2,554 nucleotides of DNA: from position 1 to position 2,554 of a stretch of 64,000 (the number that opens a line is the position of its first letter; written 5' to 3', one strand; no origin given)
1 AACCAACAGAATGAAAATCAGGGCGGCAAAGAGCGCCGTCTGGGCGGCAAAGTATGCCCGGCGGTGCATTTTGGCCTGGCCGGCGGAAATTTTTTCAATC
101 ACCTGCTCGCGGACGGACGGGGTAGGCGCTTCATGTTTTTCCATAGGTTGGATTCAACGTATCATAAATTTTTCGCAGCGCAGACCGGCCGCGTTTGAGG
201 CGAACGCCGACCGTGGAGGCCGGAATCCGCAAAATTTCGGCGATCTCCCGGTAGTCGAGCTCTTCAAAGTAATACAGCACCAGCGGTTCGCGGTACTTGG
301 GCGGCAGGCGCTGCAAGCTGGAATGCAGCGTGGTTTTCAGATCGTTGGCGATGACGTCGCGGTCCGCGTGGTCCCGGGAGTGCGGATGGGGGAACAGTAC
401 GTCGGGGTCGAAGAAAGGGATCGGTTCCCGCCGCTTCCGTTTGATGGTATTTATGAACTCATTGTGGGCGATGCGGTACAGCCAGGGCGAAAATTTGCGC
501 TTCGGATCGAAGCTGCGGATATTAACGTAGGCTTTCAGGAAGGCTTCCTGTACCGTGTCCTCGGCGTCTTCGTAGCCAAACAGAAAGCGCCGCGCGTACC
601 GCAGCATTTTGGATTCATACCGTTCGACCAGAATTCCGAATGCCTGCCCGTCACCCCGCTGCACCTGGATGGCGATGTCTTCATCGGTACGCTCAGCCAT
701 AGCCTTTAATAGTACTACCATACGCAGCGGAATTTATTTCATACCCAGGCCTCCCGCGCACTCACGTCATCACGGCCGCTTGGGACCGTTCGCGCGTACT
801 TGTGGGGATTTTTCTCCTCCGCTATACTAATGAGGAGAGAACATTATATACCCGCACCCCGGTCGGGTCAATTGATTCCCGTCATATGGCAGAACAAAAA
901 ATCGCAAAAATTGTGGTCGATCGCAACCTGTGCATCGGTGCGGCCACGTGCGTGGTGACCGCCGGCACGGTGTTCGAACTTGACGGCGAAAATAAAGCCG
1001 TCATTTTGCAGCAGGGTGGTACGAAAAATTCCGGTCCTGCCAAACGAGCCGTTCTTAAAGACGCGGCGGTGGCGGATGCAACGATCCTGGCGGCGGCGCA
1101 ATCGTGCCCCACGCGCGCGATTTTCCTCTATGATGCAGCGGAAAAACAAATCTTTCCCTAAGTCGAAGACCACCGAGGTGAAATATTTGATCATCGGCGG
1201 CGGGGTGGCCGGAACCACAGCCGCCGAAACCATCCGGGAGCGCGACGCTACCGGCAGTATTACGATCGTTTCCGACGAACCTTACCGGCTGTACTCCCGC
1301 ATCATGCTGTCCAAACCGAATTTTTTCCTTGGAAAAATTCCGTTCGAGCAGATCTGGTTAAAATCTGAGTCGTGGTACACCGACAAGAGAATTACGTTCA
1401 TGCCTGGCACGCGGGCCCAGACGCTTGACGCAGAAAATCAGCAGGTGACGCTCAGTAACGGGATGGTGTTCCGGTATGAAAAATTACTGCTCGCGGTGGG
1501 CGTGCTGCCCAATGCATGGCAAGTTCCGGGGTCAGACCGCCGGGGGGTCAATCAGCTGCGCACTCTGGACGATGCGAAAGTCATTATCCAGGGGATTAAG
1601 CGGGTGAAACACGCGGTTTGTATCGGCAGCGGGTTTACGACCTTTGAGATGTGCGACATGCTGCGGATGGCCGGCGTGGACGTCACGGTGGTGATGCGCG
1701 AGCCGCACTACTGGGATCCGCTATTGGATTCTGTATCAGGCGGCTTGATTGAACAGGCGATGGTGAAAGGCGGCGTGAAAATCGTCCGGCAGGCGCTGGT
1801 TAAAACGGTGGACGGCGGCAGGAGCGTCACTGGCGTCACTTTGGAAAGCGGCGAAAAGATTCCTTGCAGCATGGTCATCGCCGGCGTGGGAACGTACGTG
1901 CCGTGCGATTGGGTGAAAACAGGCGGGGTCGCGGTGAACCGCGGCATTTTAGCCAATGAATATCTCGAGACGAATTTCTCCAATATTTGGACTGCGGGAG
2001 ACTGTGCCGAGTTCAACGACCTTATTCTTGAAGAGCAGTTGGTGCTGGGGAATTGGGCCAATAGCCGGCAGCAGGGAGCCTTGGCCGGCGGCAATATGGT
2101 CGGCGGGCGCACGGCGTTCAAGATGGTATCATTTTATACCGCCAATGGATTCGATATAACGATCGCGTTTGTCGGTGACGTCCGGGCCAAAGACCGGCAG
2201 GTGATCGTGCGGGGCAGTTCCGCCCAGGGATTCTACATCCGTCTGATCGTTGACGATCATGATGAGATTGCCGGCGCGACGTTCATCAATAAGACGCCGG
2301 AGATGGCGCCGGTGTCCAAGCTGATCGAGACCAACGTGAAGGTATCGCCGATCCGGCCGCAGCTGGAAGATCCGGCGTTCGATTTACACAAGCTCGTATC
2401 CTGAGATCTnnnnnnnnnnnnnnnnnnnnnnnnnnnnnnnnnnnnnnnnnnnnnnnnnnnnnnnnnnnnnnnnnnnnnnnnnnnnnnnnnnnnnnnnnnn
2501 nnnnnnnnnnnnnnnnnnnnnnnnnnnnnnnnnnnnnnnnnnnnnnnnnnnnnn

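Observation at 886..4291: [NiFe]-hydrogenase whose electron-input module is a ferredoxin plus a putidaredoxin-reductase-like flavoenzyme instead of a canonical diaphorase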

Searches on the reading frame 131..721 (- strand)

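Call 3: search_protein_families(library=pfam, proteins=[window:131-721:-], max_evalue=0.01)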
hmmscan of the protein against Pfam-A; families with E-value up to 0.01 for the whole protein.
window:131-721:- (196 aa): 4 families
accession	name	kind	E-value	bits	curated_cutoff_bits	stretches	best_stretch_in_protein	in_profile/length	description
PF04542.20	Sigma70_r2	-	2.7e-20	72.4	24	1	31-98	1-70/71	Sigma-70 region 2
PF08281.18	Sigma70_r4_2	-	5.2e-17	61.7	25.7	1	132-182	4-54/54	Sigma-70, region 4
PF04545.22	Sigma70_r4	-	7.1e-11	41.9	24.1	1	136-184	2-50/50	Sigma-70, region 4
PF07638.17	Sigma70_ECF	-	4.4e-06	27.1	21.1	0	18-62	9-52/185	ECF sigma factor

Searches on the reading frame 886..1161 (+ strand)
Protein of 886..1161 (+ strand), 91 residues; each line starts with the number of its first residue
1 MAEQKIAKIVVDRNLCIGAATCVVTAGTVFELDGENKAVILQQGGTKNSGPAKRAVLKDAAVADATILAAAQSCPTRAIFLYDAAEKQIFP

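Call 3: search_protein_families(library=pfam, proteins=[window:886-1161:+], max_evalue=0.01)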
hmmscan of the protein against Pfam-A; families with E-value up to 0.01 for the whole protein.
window:886-1161:+ (91 aa): 3 families
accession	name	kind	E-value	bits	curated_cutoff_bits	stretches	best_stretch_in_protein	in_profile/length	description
PF13459.11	Fer4_15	-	3.4e-11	44.1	22.4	1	9-80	1-65/66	4Fe-4S single cluster domain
PF13370.11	Fer4_13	-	3.9e-09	37.5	24.5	1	11-79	1-56/58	4Fe-4S single cluster domain of Ferredoxin I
PF06902.16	Fer4_19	-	4.1e-05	24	24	1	8-49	7-38/64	Divergent 4Fe-4S mono-cluster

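Call 4: search_protein_families(library=ncbifam, proteins=[window:886-1161:+], max_evalue=0.01)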
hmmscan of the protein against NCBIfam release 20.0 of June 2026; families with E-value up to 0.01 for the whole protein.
window:886-1161:+ (91 aa): 1 family
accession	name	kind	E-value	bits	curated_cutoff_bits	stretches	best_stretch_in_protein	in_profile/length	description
NF007658.0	PRK10330.1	equivalog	0.0049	16.4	260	1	9-84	82-157/181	electron transport protein HydN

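Call 61: find_related_loci(query=window:886-1161:+, collection=metagenome_contigs, flank=5000)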
Query window:886-1161:+ (91 aa) in metagenome_contigs; peptide patterns used: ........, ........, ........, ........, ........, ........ (x = any residue, [..] = any of these).
600 stretches matched a pattern (row limit reached: there are more); 352 encode a relative of the query (tblastn E <= 1e-3); the best 80 are kept; 80 distinct loci.
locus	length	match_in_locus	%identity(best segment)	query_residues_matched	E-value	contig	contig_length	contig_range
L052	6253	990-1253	73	3-90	4e-40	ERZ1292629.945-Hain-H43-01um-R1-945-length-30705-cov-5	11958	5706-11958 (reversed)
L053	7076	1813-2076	73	3-90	4e-40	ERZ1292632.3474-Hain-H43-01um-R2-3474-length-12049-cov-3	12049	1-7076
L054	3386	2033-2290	77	5-91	1e-38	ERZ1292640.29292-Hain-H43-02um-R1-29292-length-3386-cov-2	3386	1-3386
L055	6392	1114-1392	68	1-91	3e-38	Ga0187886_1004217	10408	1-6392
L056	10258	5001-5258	67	6-91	2e-37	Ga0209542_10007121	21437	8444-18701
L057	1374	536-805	68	2-91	1e-38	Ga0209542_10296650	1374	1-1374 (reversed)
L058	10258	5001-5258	67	6-91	2e-37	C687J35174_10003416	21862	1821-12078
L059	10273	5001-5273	69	1-91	2e-37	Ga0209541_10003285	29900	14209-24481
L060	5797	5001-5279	66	1-91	5e-37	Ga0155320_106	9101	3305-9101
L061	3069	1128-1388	68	5-91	9e-37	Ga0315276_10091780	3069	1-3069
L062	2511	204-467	64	4-91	7e-36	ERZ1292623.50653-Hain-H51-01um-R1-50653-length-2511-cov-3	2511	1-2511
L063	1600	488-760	64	1-91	2e-36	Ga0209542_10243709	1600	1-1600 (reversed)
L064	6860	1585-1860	64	1-91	1e-35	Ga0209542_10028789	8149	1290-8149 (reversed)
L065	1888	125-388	63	4-91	3e-35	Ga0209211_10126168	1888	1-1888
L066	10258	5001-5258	73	6-91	1e-34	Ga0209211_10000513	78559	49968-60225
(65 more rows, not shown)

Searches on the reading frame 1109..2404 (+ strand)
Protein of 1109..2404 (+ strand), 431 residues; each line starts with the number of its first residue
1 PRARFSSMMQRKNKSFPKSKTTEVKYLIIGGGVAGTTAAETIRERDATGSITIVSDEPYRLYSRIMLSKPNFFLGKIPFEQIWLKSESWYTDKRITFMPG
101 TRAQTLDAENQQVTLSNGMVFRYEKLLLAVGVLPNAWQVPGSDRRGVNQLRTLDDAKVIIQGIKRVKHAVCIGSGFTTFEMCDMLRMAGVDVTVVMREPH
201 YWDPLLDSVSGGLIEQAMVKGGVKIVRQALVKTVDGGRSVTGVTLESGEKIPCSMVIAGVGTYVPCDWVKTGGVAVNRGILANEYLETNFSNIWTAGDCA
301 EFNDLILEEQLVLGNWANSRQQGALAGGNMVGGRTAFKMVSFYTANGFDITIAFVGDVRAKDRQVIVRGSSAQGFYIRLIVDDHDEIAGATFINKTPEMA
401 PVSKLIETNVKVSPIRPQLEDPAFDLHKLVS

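Call 3: search_protein_families(library=pfam, proteins=[window:1109-2404:+], max_evalue=0.01)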
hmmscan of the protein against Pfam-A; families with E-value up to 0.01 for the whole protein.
window:1109-2404:+ (431 aa): 9 families
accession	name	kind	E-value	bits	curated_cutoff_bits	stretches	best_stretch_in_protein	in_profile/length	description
PF07992.20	Pyr_redox_2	-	8.4e-48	163.7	26.1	1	25-323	2-291/291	Pyridine nucleotide-disulphide oxidoreductase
PF00070.33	Pyr_redox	-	9.8e-12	45.7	22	1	168-247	1-81/82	Pyridine nucleotide-disulphide oxidoreductase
PF14759.12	Reductase_C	-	9.6e-07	29.7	25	1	348-429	7-84/85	Reductase C-terminal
PF18267.7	Rubredoxin_C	-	6.1e-05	23.4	25.9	1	346-408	6-68/70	Rubredoxin NAD+ reductase C-terminal domain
PF13738.12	Pyr_redox_3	-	0.00028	20.7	30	1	112-297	115-305/305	Pyridine nucleotide-disulphide oxidoreductase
PF01262.27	AlaDh_PNT_C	-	0.0035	17.2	23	0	23-48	28-53/214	Alanine dehydrogenase/PNT, C-terminal domain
PF13241.12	NAD_binding_7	-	0.0074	17.3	22.1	0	23-59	7-41/104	Putative NAD(P)-binding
PF03486.20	HI0933_like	-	0.0081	16.1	50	0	26-48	3-25/244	HI0933-like protein Rossmann domain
PF13454.12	NAD_binding_9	-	0.0088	16.5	21.8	0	28-59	2-35/155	FAD-NAD(P)-binding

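Call 4: search_protein_families(library=ncbifam, proteins=[window:1109-2404:+], max_evalue=0.01)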
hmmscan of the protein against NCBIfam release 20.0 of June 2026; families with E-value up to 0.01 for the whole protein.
window:1109-2404:+ (431 aa): 42 families (the best 25 are shown)
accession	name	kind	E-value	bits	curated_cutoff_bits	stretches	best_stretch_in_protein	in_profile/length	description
NF045765.1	PhenlGlyoxDHPadH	equivalog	3.7e-65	220.4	475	1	23-418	2-398/416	NADH-dependent phenylglyoxylate dehydrogenase subunit epsilon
NF042949.2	3PPDioc_HcaD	equivalog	1.3e-51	175.5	450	1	26-412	4-384/386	3-phenylpropionate/cinnamic acid dioxygenase ferredoxin--NAD(+) reductase subunit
NF041682.1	ant_diox_AndAa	equivalog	1.2e-50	172.4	650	1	25-429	5-405/406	anthranilate 1,2-dioxygenase system ferredoxin--NAD(+) reductase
TIGR02374.1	nitri_red_nirB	equivalog_domain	7.2e-49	166.9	578.35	1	28-413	3-389/794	nitrite reductase large subunit NirB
NF007286.0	PRK09754.1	equivalog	2.1e-38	132.1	447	1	25-409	5-382/400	phenylpropionate dioxygenase ferredoxin reductase subunit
TIGR03385.1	CoA_CoA_reduc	equivalog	1.7e-33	116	578.8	1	26-356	2-340/439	CoA-disulfide reductase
NF003437.0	PRK04965.1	equivalog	1.7e-30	106.3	392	1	26-306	5-281/378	NADH:flavorubredoxin reductase NorW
NF011565.0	PRK14989.1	subfamily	1.1e-27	96.4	883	1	23-411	3-392/847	nitrite reductase large subunit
NF007123.0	PRK09564.1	equivalog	1.8e-26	92.8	458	1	25-338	2-322/444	CoA-disulfide reductase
NF046103.1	NOXase_Strep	equivalog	7.4e-21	74.6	600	1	26-333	2-314/442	H2O-forming NADH oxidase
NF010037.0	PRK13512.1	equivalog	9.8e-20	70.8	394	1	25-327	3-307/438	CoA-disulfide reductase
TIGR02053.1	MerA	equivalog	1.8e-16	60.2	454.45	1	109-356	115-355/465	mercury(II) reductase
TIGR03169.1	Nterm_to_SelD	hypoth_equivalog_domain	1.7e-14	54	310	1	101-303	74-285/365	pyridine nucleotide-disulfide oxidoreductase family protein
TIGR01350.1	lipoamide_DH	equivalog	2.5e-14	52.9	408.8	1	96-301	105-310/461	dihydrolipoyl dehydrogenase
NF005883.0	PRK07845.1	equivalog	2e-12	46.9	479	1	167-304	178-318/466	NAD(P)H-quinone dehydrogenase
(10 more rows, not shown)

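Call 18: search_solved_structures(query=window:1178-2404:+, max_evalue=1e-10)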
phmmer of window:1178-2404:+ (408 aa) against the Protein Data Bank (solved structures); distinct sequences matched with E-value up to 1e-10: 67 (the best 60 are shown).
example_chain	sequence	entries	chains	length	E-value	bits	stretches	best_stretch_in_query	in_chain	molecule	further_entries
3lxd_A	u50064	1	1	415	3.3e-37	131.4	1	4-403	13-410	FAD-dependent pyridine nucleotide-disulphide oxidoreductase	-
3fg2_P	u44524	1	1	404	5.7e-37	130.7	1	4-406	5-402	Putative rubredoxin reductase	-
4h4t_A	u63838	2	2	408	2e-35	125.5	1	4-407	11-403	Biphenyl dioxygenase ferredoxin reductase subunit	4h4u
4h4z_A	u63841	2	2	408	3.9e-35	124.6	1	4-407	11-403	Biphenyl dioxygenase ferredoxin reductase subunit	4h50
4h4v_A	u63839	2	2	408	5.4e-35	124.2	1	4-407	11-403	Biphenyl dioxygenase ferredoxin reductase subunit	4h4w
4h4x_A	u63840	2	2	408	5.5e-35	124.1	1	4-407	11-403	Biphenyl dioxygenase ferredoxin reductase subunit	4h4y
8c0z_E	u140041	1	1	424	8.9e-35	123.4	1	1-391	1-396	Similar to ferredoxin:NADH oxidoreductases or NADH oxidases,potential subunit of aldehyde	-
4h4p_A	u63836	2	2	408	1e-34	123.2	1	4-407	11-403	Biphenyl dioxygenase ferredoxin reductase subunit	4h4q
2gr3_A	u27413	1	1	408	1.3e-34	122.9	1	4-407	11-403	ferredoxin reductase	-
1d7y_A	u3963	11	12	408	1.4e-34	122.8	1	4-407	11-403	FERREDOXIN REDUCTASE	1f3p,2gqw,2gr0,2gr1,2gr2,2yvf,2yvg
1q1r_A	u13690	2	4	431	3.2e-34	121.6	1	4-391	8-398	Putidaredoxin reductase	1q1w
3lb8_A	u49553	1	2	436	3.4e-34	121.5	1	4-391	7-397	Putidaredoxin reductase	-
4h4r_A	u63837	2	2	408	3.7e-34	121.4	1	4-407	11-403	Biphenyl dioxygenase ferredoxin reductase subunit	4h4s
6krt_A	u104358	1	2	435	1.4e-27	99.7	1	2-334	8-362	monodehydroascorbate reductase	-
9li3_A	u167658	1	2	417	6.7e-27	97.5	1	3-357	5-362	Ferredoxin--NAD(+) reductase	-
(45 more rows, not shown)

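Call 20: find_homologous_proteins(query=window:1178-2404:+, max_evalue=1e-20)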
Query window:1178-2404:+ (408 aa): 1249 proteins with E <= 1e-20 among 8000 candidates; the best 120 are listed.
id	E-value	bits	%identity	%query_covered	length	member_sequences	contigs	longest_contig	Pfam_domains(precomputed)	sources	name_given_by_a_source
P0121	1.7e-272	921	100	100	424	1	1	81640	PF07992.21,PF00070.34,PF14759.13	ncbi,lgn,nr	ncbi:MAG: FAD-dependent oxidoreductase [Patescibacteria group bacterium]|nr:FAD-dependent oxidoreduc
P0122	2.3e-162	558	62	99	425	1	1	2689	PF07992.21,PF00070.34,PF13738.13,PF14759.13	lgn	-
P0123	4.4e-162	558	61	99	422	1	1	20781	PF07992.21,PF00070.34,PF13738.13,PF03486.21,PF14759.13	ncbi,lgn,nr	ncbi:MAG: FAD-dependent oxidoreductase [bacterium]|nr:FAD-dependent oxidoreductase [bacterium]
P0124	7.7e-161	553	61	99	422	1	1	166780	PF01266.31,PF07992.21,PF00070.34,PF13738.13,PF03486.21,PF14759.13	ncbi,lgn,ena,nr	ncbi:MAG: FAD-dependent pyridine nucleotide-disulfide oxidoreductase [Parcubacteria group bacterium 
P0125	4.8e-160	551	58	100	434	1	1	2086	PF07992.21,PF00070.34,PF13738.13,PF03486.21,PF14759.13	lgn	-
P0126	6.3e-160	550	61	99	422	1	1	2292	PF07992.21,PF00070.34,PF13738.13,PF03486.21,PF14759.13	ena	-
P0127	5.1e-159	547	61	99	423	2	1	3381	PF07992.21,PF00070.34,PF13738.13,PF03486.21,PF14759.13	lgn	-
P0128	6.3e-158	544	61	100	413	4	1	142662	PF07992.21,PF00070.34,PF14759.13,PF18267.8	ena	-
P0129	1.2e-156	540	60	100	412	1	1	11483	PF07992.21,PF00070.34,PF18267.8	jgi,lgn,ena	-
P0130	4.5e-156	538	57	99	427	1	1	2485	PF07992.21,PF00070.34,PF13738.13,PF14759.13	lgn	-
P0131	1.2e-155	536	60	98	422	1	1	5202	PF01266.31,PF07992.21,PF00070.34,PF13738.13,PF03486.21,PF14759.13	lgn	-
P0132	2.6e-153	529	57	100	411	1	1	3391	PF07992.21,PF00070.34,PF13738.13,PF14759.13,PF18267.8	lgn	-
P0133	5.5e-153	528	58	100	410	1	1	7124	PF07992.21,PF00070.34,PF13738.13,PF14759.13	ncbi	-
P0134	8.1e-153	527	57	99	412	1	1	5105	PF00890.31,PF07992.21,PF00070.34,PF14759.13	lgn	-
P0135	5.1e-152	524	57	100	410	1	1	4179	PF07992.21,PF00070.34,PF13738.13,PF14759.13,PF18267.8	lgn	-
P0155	9.9e-148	510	59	100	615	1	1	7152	PF07992.21,PF00070.34,PF03486.21,PF13454.13,PF01058.30,PF14759.13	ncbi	-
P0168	5.0e-146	505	57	100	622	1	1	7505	PF07992.21,PF00070.34,PF03486.21,PF01058.30,PF14759.13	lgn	-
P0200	8.7e-143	494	53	100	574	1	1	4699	PF07992.21,PF00070.34,PF13738.13,PF01058.30,PF14759.13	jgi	jgi:NAD(P)H-nitrite reductase large subunit/Ni,Fe-hydrogenase III small subunit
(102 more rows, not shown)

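Call 33: search_protein_families(library=pfam, proteins=[P0155, P0168, P0200], max_evalue=0.001)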
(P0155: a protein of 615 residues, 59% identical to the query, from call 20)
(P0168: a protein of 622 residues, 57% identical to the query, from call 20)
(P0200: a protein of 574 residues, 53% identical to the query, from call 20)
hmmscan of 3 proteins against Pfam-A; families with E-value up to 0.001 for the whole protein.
P0155 (615 aa): 8 families
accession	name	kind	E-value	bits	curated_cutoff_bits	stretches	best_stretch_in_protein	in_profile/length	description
PF07992.20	Pyr_redox_2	-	1.1e-52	179.7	26.1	1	6-303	3-291/291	Pyridine nucleotide-disulphide oxidoreductase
PF01058.29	Oxidored_q6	-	4e-19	69.1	27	1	460-596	1-127/128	NADH ubiquinone oxidoreductase, 20 Kd subunit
PF00070.33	Pyr_redox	-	2.2e-13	50.9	22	1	148-228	1-82/82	Pyridine nucleotide-disulphide oxidoreductase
PF14759.12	Reductase_C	-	9.3e-07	29.7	25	1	335-415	8-84/85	Reductase C-terminal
PF03486.20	HI0933_like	-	1e-05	25.6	50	0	192-241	113-163/244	HI0933-like protein Rossmann domain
PF13454.12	NAD_binding_9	-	2.3e-05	24.8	21.8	0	8-41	2-35/155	FAD-NAD(P)-binding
PF18267.7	Rubredoxin_C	-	7.1e-05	23.1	25.9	1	333-394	7-68/70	Rubredoxin NAD+ reductase C-terminal domain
PF01266.30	DAO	-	0.00054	20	27.9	0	196-250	157-211/353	FAD dependent oxidoreductase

P0168 (622 aa): 9 families
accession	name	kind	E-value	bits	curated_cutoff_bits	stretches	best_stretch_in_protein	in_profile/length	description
PF07992.20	Pyr_redox_2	-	4.5e-56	190.8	26.1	1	12-310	2-291/291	Pyridine nucleotide-disulphide oxidoreductase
PF01058.29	Oxidored_q6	-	1.2e-18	67.5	27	1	477-612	1-126/128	NADH ubiquinone oxidoreductase, 20 Kd subunit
PF00070.33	Pyr_redox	-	5.2e-15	56.2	22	1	155-235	1-82/82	Pyridine nucleotide-disulphide oxidoreductase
PF14759.12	Reductase_C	-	2.2e-07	31.7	25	1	343-423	8-84/85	Reductase C-terminal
PF03486.20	HI0933_like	-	3.1e-05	24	50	0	199-248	113-163/244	HI0933-like protein Rossmann domain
PF13738.12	Pyr_redox_3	-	6e-05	22.9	30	1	98-284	114-305/305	Pyridine nucleotide-disulphide oxidoreductase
PF18267.7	Rubredoxin_C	-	0.00011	22.5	25.9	1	341-403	7-69/70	Rubredoxin NAD+ reductase C-terminal domain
PF01266.30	DAO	-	0.00025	21.1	27.9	0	203-259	157-213/353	FAD dependent oxidoreductase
PF13454.12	NAD_binding_9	-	0.00026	21.4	21.8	0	15-47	2-34/155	FAD-NAD(P)-binding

P0200 (574 aa): 7 families
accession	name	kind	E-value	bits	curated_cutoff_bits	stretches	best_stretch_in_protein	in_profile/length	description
PF07992.20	Pyr_redox_2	-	1.3e-58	199.2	26.1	1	4-303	1-291/291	Pyridine nucleotide-disulphide oxidoreductase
PF01058.29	Oxidored_q6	-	2.2e-19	69.9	27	1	431-566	1-126/128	NADH ubiquinone oxidoreductase, 20 Kd subunit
PF00070.33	Pyr_redox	-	2.3e-16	60.5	22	1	148-227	1-81/82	Pyridine nucleotide-disulphide oxidoreductase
PF14759.12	Reductase_C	-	8.9e-08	33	25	1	329-410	8-85/85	Reductase C-terminal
PF13738.12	Pyr_redox_3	-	9.7e-06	25.5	30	1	146-277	164-305/305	Pyridine nucleotide-disulphide oxidoreductase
PF18267.7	Rubredoxin_C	-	5.1e-05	23.6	25.9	1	328-389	8-69/70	Rubredoxin NAD+ reductase C-terminal domain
PF03486.20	HI0933_like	-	8.5e-05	22.5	50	0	188-241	109-163/244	HI0933-like protein Rossmann domain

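Call 64: predict_structure(alignment_id=A2)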
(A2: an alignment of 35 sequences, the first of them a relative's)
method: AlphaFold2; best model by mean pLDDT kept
length: 574 residues; sequences in the alignment: 35
mean_pLDDT: 76.0   pTM: 0.69
mean pLDDT of the five models: 76.0, 74.5, 74.2, 72.8, 72.2
residues with pLDDT >= 90: 299; 70-90: 112; 50-70: 6; < 50: 157
segments of 3 or more residues with pLDDT < 50: 413-481, 483-485, 494-574
pLDDT, mean of each block of 10 residues (from residue 1): 96 96 98 95 83 84 91 96 95 97 97 89 90 89 95 85 93 94 87 94 96 95 97 94 88 92 95 95 81 85 97 90 89 90 92 94 93 93 91 93 93 39 28 29 38 33 34 32 49 42 30 34 43 29 26 36 43 39
secondary structure, 60 per line:
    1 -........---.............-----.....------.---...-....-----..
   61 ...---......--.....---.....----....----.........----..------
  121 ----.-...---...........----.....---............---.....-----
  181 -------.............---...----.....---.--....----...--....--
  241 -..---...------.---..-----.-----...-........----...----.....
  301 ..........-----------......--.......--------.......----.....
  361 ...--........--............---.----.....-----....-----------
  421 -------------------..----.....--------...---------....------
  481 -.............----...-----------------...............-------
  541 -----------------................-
elements in order: E2-9 H13-25 E31-35 H50-53 H59-62 H67-72 E75-79 E83-87 E92-95 E100-108 E127-129 H133-143 E148-152 H156-167 E171-175 H188-200 E204-206 E211-215 E222-225 E230-232 E235-238 E273-275 E280-284 E289-291 H296-310 E322-327 E330-336 E345-351 E356-363 E366-373 H376-387 H396-400 H406-409 H446-450 E459-461 E471-474 H482-494 E499-501 H519-533 H558-573
